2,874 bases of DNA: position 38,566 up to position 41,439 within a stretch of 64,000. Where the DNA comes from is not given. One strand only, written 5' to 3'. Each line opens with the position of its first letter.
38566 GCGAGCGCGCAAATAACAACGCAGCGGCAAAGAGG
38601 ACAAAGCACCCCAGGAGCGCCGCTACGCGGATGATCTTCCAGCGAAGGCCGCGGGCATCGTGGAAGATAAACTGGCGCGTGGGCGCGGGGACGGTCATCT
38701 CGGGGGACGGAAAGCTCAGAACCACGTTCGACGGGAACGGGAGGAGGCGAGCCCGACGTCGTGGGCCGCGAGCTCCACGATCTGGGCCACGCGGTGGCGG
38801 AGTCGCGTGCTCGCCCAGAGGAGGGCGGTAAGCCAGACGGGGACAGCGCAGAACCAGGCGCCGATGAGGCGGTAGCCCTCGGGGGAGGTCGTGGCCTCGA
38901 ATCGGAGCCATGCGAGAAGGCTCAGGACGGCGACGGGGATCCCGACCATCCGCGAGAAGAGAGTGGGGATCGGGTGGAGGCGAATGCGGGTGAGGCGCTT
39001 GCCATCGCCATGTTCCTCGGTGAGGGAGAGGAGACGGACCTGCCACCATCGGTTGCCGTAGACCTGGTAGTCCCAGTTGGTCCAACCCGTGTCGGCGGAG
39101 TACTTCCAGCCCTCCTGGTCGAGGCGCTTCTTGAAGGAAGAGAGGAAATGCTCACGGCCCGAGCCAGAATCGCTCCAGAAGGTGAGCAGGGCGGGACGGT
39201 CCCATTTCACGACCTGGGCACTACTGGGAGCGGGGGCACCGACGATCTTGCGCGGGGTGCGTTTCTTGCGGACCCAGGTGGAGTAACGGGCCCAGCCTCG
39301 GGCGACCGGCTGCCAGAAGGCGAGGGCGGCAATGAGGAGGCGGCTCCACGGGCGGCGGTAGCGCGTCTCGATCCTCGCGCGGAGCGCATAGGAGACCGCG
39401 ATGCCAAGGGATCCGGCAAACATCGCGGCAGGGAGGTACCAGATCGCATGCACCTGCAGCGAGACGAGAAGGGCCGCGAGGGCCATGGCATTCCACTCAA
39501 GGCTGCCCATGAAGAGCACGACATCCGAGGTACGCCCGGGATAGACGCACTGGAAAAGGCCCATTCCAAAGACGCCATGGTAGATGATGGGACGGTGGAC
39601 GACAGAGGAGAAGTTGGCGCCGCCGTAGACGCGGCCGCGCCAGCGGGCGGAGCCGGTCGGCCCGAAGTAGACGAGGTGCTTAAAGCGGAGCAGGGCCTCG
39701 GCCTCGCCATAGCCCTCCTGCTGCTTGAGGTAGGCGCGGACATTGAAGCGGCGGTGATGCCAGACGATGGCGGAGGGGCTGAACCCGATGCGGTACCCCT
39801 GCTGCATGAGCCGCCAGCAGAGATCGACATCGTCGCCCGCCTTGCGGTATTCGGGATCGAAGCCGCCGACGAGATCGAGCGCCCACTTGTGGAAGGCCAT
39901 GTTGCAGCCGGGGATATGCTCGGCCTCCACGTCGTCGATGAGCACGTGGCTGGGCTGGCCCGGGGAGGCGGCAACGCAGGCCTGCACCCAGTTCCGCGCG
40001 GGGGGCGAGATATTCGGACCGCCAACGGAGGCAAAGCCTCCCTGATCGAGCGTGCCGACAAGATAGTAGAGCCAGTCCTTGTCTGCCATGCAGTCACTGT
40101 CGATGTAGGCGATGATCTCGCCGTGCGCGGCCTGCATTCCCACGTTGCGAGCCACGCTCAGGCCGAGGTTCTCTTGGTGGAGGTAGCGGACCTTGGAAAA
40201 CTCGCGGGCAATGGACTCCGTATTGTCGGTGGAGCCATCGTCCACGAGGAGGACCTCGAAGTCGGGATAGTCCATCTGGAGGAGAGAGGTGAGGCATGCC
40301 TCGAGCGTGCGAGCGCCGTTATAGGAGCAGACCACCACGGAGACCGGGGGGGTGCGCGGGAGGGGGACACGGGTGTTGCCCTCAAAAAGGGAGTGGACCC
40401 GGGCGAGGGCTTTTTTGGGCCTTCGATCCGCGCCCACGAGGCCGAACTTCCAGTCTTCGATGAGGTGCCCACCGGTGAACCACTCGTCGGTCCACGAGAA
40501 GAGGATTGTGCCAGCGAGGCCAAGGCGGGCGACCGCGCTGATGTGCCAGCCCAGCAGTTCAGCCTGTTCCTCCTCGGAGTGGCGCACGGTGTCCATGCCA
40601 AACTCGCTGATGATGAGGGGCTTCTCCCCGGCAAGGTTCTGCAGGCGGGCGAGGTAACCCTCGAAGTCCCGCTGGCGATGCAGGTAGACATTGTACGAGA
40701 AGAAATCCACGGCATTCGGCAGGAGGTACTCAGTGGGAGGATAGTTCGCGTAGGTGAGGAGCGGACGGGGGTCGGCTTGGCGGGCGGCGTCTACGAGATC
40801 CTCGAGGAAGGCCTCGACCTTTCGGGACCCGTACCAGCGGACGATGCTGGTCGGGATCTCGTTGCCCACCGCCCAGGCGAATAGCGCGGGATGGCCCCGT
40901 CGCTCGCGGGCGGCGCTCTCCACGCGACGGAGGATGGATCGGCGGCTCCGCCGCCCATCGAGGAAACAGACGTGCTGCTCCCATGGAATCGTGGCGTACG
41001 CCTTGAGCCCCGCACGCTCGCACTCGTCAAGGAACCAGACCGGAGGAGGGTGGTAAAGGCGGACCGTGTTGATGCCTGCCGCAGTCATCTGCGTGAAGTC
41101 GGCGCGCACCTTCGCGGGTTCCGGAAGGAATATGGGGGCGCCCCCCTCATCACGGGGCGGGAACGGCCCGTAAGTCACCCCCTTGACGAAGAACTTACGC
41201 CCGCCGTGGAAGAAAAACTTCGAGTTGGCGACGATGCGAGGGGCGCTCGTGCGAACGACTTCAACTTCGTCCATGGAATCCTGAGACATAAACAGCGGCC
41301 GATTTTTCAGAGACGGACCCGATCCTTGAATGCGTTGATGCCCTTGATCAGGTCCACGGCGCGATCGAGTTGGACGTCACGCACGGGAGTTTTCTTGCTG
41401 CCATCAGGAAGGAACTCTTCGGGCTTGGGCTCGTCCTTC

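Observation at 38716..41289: Glycoside hydrolase (clan GH-A) fused to a membrane GT2; hydrolase and transferase in one polypeptide upstream of the synthase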

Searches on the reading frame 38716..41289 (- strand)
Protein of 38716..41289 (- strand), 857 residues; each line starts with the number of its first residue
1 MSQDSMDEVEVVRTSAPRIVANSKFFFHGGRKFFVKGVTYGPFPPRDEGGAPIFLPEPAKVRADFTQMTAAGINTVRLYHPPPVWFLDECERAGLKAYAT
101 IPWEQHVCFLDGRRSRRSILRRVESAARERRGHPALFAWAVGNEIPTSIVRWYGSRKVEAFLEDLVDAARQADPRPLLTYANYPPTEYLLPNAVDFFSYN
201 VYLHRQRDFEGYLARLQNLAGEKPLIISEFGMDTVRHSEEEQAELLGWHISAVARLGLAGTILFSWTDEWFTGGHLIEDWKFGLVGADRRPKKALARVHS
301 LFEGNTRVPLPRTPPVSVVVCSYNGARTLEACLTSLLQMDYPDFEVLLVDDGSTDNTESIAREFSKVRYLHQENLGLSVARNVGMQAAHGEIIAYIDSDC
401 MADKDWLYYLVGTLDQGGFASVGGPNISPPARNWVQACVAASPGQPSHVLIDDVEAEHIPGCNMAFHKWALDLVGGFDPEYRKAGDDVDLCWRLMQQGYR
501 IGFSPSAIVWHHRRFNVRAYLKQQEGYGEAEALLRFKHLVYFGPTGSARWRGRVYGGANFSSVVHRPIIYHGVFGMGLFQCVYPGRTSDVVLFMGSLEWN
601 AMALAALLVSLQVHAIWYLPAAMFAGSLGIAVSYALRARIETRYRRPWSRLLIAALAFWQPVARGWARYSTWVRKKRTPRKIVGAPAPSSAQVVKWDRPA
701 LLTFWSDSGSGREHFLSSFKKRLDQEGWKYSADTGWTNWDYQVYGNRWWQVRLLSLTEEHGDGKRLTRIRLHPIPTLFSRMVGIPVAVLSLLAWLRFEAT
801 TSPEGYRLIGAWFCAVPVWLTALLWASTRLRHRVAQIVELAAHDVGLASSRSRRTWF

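Call 6: search_protein_families(library=pfam, proteins=[window:38716-41289:-], max_evalue=0.01)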
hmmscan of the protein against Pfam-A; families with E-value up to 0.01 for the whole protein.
window:38716-41289:- (857 aa): 8 families
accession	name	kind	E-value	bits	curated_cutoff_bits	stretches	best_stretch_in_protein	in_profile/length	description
PF00535.33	Glycos_transf_2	-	1.1e-33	117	23.3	1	317-425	1-114/168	Glycosyl transferase family 2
PF13641.12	Glyco_tranf_2_3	-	1.8e-22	80.9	27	1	314-524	1-224/230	Glycosyltransferase like family 2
PF13632.12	Glyco_trans_2_3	-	5e-13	49.8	27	1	392-625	1-189/198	Glycosyl transferase family group 2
PF10111.15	Glyco_tranf_2_2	-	1.7e-12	47.8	27.3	1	317-407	1-99/276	Glycosyltransferase like family 2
PF02836.23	Glyco_hydro_2_C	-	3.1e-10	40.1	21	1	60-236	37-216/302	Glycosyl hydrolases family 2, TIM barrel domain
PF13506.12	Glyco_transf_21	-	6.4e-08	32.7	21.7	1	384-520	25-165/174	Glycosyl transferase family 21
PF03198.20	Glyco_hydro_72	-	2.1e-06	27.7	25.9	1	19-83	13-78/314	Glucanosyltransferase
PF02709.20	Glyco_transf_7C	-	0.0075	16.3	23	0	455-506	15-67/78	N-terminal domain of galactosyltransferase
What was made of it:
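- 40390..41247 (-): Clan GH-A (β/α)8 barrel, GH157-like (aa 15-300). Pfam GH2_C and GH72 (call 6).
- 39670..40362 (-): GT2 (GT-A fold) catalytic domain, aa 310-540. Pfam PF00535 at 1e-33 and PF13641 at 2e-22 (call 6).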

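Call 7: search_protein_families(library=ncbifam, proteins=[window:38716-41289:-], max_evalue=0.001)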
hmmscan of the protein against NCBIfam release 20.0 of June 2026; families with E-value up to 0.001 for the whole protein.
window:38716-41289:- (857 aa): 25 families
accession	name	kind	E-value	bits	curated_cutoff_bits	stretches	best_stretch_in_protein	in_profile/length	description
TIGR03965.1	mycofact_glyco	equivalog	1.2e-47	162.9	280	1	309-539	69-308/467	mycofactocin biosynthesis glycosyltransferase MftF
NF041875.1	EPS_EpsD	equivalog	4.4e-32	111.8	370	1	316-535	1-231/325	exopolysaccharide biosynthesis glycosyltransferase EpsD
TIGR03937.1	PgaC_IcaA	equivalog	2.1e-27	96.1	422.3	2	306-417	37-153/407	poly-beta-1,6-N-acetyl-D-glucosamine synthase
NF007482.0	PRK10073.1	equivalog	2.4e-23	82.7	423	1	313-402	5-98/334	glycosyltransferase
NF041394.1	GtaseAglG_Halo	equivalog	2.8e-21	76.1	440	1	316-519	3-222/304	glucosyl-dolichyl phosphate glucuronosyltransferase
TIGR04283.1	glyco_like_mftF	equivalog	2.2e-18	66.6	182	1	316-524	1-198/221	TIGR04283 family arsenosugar biosynthesis glycosyltransferase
NF038302.1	EPS_HpsE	equivalog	3.4e-17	62.4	300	1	316-408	3-105/307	hormogonium polysaccharide biosynthesis glycosyltransferase HpsE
NF038299.1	EPS_HpsN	equivalog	4.3e-16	58.8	425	1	315-410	2-102/317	hormogonium polysaccharide biosynthesis glycosyltransferase HpsN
NF047683.1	TeichurnBiosyTuaG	equivalog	1.9e-15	57.2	400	1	313-405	5-102/252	teichuronic acid biosynthesis protein TuaG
NF053739.1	GlytfEpsEBac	equivalog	3.8e-11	42.5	450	1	314-502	1-192/265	glycosyltransferase EpsE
TIGR04242.1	nodulat_NodC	equivalog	4.9e-11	42.2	550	1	310-418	44-160/395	chitooligosaccharide synthase NodC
NF050050.1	ProtGlycPglI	equivalog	9.5e-11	41.6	500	1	314-417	2-111/306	GalNAc(5)-diNAcBac-PP-undecaprenol beta-1,3-glucosyltransferase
TIGR03111.1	glyc2_xrt_Gpos1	hypoth_equivalog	2e-09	36.8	363.95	1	307-412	42-154/439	TIGR03111 family XrtG-associated glycosyltransferase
TIGR03469.1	HpnB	hypoth_equivalog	6.8e-09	35.2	379.25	1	310-367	40-98/386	hopene-associated glycosyltransferase HpnB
NF045692.1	OglycostaseCruG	equivalog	1.6e-06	27.3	600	1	315-364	42-91/386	2'-O-glycosyltransferase CruG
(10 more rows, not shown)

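Call 8: search_solved_structures(query=window:38716-41289:-, max_evalue=1, show_alignments=3)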
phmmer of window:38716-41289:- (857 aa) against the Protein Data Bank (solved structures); distinct sequences matched with E-value up to 1: 66 (the best 60 are shown).
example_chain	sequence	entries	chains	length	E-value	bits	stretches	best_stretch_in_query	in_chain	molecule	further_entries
2z87_A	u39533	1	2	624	1.8e-23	85.7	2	309-405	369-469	Chondroitin synthase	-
2z86_A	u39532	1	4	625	1.8e-23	85.7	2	309-405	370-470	Chondroitin synthase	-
5hea_A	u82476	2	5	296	9.9e-19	70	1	316-422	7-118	Putative glycosyltransferase (GalT1)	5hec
3bcv_A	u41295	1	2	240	1.8e-14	55.8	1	313-407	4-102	Putative glycosyltransferase protein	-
6p61_A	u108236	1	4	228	1.4e-13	52.9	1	311-410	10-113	Glycosyltransferase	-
8vh7_A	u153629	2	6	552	7.6e-12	47.2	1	313-403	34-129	Heparosan synthase B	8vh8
8viw_A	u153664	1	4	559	7.8e-12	47.1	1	313-403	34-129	Heparosan synthase B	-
5tze_C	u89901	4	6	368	5.2e-09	37.8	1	317-413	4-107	Glycosyl transferase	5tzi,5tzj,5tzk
5tz8_A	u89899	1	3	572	1.1e-08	36.7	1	317-412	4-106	Glycosyl transferase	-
22ao_A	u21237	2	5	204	7.4e-07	30.7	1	311-407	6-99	GmaR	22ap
6d1p_A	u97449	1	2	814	8e-07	30.6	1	33-175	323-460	Glycosyl hydrolases family 2, sugar binding domain protein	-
6yv7_B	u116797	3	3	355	1e-06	30.2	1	313-414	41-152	Glycosyl transferase, family 2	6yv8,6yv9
6yv7_A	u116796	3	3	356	1e-06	30.2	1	313-414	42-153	Glycosyl transferase, family 2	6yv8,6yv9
6h1j_A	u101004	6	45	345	1.4e-06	29.8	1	306-403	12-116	Probable ss-1,3-N-acetylglucosaminyltransferase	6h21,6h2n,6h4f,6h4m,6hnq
6mvg_A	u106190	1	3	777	2.3e-06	29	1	23-202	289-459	beta-glucuronidase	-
9fz9_A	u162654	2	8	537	0.00018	22.8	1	20-274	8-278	Glycoside hydrolase family 2 catalytic domain-containing protein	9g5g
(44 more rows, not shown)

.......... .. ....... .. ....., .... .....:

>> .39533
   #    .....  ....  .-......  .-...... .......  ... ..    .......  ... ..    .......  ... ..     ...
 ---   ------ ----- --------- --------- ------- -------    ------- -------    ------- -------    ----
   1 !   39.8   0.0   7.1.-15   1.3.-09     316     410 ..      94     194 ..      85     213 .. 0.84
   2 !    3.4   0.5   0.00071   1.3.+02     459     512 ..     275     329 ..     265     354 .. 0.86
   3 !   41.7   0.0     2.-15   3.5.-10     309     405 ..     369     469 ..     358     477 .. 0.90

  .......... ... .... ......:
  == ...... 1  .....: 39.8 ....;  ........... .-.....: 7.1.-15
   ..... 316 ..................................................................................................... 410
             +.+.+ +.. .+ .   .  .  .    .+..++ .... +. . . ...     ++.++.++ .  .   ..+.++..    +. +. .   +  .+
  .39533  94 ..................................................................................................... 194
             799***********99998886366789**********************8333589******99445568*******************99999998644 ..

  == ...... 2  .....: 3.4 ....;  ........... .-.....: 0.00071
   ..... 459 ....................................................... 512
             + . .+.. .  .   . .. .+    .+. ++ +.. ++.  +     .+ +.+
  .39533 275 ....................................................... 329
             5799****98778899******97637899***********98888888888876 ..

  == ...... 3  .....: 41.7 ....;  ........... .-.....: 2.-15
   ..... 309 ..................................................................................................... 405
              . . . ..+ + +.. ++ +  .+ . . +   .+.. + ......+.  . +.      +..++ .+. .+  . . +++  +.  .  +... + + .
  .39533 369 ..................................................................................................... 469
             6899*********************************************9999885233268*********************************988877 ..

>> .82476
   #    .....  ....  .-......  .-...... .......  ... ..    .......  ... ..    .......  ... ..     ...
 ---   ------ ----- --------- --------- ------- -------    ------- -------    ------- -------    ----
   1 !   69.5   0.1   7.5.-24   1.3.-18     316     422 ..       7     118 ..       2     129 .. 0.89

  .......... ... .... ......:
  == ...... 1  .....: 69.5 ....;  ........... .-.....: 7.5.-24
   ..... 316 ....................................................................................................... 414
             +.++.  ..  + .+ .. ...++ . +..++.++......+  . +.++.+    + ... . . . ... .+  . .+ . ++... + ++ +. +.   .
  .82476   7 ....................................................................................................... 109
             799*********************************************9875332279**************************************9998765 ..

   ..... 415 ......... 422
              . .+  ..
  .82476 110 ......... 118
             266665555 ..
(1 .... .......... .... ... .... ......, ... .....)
